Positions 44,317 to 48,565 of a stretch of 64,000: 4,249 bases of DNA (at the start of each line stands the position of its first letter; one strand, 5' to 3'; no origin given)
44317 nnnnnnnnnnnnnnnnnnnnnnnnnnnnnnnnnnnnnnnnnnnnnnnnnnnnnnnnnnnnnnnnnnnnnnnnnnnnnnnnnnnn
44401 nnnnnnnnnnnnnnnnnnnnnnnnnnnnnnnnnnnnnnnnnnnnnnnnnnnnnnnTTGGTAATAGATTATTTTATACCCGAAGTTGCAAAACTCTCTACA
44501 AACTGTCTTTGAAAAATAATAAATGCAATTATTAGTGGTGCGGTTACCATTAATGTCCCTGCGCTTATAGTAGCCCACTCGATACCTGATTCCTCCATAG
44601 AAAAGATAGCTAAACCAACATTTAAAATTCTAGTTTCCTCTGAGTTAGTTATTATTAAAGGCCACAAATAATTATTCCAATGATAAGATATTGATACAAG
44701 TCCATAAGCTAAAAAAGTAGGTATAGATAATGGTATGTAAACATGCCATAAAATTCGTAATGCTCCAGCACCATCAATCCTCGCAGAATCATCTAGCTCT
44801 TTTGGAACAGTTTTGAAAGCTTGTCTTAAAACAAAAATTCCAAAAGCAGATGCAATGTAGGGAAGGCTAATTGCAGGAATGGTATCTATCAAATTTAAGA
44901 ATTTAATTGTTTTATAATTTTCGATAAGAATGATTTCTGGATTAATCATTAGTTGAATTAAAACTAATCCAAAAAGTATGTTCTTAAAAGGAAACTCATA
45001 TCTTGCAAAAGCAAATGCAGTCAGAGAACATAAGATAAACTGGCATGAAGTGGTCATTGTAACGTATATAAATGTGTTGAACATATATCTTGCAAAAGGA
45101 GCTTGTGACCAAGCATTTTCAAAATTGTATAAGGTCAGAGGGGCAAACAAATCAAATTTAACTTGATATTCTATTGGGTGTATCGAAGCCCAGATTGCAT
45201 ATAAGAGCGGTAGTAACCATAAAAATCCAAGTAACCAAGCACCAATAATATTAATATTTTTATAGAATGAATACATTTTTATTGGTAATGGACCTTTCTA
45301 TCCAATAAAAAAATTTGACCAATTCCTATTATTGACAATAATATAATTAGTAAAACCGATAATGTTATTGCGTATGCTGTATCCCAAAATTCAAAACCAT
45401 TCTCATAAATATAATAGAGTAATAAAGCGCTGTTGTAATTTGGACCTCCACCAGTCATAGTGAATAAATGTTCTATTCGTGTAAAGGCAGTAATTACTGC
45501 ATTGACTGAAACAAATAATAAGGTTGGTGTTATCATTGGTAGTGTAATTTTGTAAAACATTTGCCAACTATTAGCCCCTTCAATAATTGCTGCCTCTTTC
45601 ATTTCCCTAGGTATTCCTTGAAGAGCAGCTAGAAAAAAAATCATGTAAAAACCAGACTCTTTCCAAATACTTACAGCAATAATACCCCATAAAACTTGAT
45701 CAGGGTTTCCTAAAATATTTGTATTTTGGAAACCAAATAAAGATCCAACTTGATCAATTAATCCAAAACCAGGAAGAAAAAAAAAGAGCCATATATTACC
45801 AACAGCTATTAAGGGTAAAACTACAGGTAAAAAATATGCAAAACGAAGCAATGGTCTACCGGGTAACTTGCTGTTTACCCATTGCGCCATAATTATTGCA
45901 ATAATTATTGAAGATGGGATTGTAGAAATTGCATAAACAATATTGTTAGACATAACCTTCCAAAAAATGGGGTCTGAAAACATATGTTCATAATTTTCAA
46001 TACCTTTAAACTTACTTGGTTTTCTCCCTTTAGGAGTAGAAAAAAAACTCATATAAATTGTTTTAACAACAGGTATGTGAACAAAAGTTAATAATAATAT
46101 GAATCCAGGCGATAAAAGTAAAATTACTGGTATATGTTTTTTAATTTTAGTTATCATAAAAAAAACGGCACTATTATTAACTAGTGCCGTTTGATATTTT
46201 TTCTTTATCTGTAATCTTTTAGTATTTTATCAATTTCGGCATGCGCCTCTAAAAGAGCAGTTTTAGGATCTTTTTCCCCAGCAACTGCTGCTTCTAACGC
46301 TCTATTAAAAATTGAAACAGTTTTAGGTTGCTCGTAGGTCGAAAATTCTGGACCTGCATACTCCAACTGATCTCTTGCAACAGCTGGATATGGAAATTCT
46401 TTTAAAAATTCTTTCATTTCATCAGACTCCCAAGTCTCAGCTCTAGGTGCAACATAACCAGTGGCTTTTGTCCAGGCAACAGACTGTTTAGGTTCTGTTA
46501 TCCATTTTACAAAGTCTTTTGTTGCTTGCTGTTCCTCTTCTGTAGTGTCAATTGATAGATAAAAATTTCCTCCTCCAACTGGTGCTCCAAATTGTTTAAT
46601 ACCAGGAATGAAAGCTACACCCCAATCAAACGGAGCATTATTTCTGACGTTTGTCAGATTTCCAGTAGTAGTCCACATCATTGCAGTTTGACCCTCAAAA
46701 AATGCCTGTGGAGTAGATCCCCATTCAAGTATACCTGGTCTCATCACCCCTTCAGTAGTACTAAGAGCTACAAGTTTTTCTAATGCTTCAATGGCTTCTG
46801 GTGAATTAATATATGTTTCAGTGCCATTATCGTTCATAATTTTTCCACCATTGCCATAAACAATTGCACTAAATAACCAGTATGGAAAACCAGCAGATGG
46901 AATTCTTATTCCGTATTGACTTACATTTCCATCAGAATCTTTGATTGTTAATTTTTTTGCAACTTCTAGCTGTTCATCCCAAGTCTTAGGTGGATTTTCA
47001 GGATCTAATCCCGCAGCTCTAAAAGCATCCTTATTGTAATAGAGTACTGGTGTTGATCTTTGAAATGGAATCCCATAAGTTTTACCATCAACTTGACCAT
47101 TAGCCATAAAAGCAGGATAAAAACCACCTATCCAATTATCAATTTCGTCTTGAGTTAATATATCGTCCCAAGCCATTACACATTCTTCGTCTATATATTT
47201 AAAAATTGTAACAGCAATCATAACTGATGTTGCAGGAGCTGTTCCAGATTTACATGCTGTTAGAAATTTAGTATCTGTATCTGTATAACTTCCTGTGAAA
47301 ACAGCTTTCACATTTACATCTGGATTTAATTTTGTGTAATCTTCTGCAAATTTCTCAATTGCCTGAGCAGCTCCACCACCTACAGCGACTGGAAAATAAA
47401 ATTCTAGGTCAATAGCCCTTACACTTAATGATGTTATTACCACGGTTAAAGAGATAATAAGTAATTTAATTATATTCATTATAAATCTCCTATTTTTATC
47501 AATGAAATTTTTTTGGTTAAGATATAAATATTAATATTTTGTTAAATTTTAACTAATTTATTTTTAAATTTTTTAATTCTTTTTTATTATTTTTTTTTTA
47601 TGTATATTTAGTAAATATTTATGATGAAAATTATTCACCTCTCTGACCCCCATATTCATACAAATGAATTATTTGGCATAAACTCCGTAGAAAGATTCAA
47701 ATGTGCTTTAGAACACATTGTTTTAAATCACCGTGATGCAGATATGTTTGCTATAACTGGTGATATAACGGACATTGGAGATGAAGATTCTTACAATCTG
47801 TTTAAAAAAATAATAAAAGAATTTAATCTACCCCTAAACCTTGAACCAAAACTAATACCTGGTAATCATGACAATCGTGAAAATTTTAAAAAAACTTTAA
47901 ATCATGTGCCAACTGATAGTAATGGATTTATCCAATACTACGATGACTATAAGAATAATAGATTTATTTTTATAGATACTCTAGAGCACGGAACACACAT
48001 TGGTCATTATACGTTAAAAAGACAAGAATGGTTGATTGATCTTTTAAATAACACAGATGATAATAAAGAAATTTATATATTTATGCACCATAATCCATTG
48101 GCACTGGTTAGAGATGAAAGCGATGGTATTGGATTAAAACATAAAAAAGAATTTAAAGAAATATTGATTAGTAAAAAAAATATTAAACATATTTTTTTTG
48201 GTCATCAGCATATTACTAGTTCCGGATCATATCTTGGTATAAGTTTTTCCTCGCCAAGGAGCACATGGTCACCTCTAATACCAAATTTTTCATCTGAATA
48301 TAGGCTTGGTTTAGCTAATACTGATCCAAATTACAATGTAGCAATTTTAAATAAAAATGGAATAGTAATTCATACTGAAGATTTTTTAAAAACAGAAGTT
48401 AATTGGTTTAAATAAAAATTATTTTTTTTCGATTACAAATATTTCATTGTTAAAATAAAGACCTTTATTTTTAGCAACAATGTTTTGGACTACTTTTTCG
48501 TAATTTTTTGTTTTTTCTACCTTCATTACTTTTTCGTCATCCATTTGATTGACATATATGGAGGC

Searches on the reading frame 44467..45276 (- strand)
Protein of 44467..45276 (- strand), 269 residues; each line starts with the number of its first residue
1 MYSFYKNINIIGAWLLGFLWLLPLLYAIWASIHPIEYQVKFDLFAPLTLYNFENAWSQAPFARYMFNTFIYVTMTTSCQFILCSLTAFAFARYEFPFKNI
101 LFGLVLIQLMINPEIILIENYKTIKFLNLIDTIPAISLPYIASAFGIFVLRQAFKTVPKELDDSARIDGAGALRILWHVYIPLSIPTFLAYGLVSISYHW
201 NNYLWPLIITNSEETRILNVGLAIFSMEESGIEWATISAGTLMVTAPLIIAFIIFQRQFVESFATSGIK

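Call 29: search_protein_families(library=pfam, proteins=[window:44467-45276:-], max_evalue=0.001)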
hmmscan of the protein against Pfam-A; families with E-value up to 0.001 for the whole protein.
window:44467-45276:- (269 aa): 1 family
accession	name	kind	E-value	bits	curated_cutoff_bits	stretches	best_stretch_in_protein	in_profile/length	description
PF00528.27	BPD_transp_1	-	1.7e-12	47.9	26.4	1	79-258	33-177/184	Binding-protein-dependent transport system inner membrane component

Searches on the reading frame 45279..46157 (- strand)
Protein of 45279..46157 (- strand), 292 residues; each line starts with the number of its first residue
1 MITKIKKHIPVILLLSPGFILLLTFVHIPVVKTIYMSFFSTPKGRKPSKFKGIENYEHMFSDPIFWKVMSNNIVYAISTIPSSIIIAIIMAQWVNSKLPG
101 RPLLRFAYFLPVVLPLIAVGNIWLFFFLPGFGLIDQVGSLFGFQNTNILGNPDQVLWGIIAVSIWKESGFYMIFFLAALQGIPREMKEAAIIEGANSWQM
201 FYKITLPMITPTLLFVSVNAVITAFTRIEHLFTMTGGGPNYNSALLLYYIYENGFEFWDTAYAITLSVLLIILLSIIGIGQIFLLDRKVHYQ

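Call 29: search_protein_families(library=pfam, proteins=[window:45279-46157:-], max_evalue=0.001)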
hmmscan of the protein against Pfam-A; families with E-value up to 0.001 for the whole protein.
window:45279-46157:- (292 aa): 1 family
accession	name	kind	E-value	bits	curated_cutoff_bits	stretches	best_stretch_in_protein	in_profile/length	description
PF00528.27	BPD_transp_1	-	1.2e-15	58.2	26.4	1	84-289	2-182/184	Binding-protein-dependent transport system inner membrane component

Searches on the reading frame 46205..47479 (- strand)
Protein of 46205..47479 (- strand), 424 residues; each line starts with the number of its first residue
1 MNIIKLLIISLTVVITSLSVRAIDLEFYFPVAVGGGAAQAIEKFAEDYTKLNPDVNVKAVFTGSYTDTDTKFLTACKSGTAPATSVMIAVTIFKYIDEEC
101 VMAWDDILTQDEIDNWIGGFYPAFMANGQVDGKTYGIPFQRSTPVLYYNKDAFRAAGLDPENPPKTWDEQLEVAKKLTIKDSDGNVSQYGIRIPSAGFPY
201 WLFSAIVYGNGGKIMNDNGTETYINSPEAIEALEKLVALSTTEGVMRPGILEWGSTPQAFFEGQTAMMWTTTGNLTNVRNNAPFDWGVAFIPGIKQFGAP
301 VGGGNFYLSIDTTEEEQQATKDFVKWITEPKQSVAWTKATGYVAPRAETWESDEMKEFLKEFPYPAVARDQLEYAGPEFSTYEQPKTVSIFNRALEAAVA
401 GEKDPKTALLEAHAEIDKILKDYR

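Call 29: search_protein_families(library=pfam, proteins=[window:46205-47479:-], max_evalue=0.001)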
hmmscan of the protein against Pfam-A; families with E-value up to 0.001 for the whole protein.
window:46205-47479:- (424 aa): 2 families
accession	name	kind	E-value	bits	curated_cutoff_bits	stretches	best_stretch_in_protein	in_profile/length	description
PF13416.11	SBP_bac_8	-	4e-41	142.1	27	1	44-356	2-272/279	Bacterial extracellular solute-binding protein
PF01547.30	SBP_bac_1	-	3.3e-35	123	26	1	39-332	6-305/307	Bacterial extracellular solute-binding protein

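Call 30: search_protein_families(library=ncbifam, proteins=[window:46205-47479:-], max_evalue=0.001)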
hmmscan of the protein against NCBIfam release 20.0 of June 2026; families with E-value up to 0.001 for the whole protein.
window:46205-47479:- (424 aa): 6 families
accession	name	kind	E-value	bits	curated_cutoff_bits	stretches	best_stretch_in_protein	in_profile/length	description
NF008211.0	PRK10974.1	equivalog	2.5e-39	135.1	411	1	9-422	13-433/439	sn-glycerol-3-phosphate ABC transporter substrate-binding protein UgpB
NF053763.1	ABCarbgalBndGanS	equivalog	3.1e-11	42.7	700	1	36-418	52-413/420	galactooligosaccharide ABC transporter substrate-binding protein GanS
TIGR03850.1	bind_CPR_0540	equivalog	2.9e-09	36.1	299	1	40-362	49-377/437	carbohydrate ABC transporter substrate-binding protein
NF007011.0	PRK09474.1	equivalog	1.8e-07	30.3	291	1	129-325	124-307/396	maltose/maltodextrin ABC transporter substrate-binding protein MalE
NF045826.1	lipo_P68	equivalog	2e-06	26.5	200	0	303-337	529-563/669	P68 family surface lipoprotein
TIGR03851.1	chitin_NgcE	equivalog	0.0001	21.4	399.65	1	120-181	139-197/450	N-acetylglucosamine/diacetylchitobiose ABC transporter substrate-binding protein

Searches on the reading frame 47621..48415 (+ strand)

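Call 29: search_protein_families(library=pfam, proteins=[window:47621-48415:+], max_evalue=0.001)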
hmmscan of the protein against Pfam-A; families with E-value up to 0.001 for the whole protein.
window:47621-48415:+ (264 aa): 1 family
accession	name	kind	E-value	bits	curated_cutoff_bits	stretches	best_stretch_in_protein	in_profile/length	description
PF00149.33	Metallophos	-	1.9e-16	61.5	21.5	1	2-198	1-190/191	Calcineurin-like phosphoesterase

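Call 30: search_protein_families(library=ncbifam, proteins=[window:47621-48415:+], max_evalue=0.001)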
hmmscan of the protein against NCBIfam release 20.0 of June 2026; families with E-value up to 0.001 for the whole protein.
window:47621-48415:+ (264 aa): 6 families
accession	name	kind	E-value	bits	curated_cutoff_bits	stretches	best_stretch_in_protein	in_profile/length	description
NF050112.1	PhdiestSpdARhizob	equivalog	2.6e-47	161.7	400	1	3-255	1-256/264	2', 3'cyclic nucleotide phosphodiesterase SpdA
NF008359.0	PRK11148.1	equivalog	9.1e-21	74.6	225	1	2-222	15-230/275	3',5'-cyclic-AMP phosphodiesterase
NF053861.1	DS8_antiphage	equivalog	5.1e-12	44.4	790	1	6-85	1-85/994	anti-phage protein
NF053862.1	DS9_1_antiphage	equivalog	2.2e-07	30.1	420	1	3-92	195-296/486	anti-phage phosphoesterase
NF041753.2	sbcd_Staph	equivalog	7.5e-07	28.3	480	1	2-90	1-92/375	exonuclease subunit SbcD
TIGR00619.1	sbcd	subfamily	0.0003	20.7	77.65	1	2-90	1-92/252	exonuclease subunit SbcD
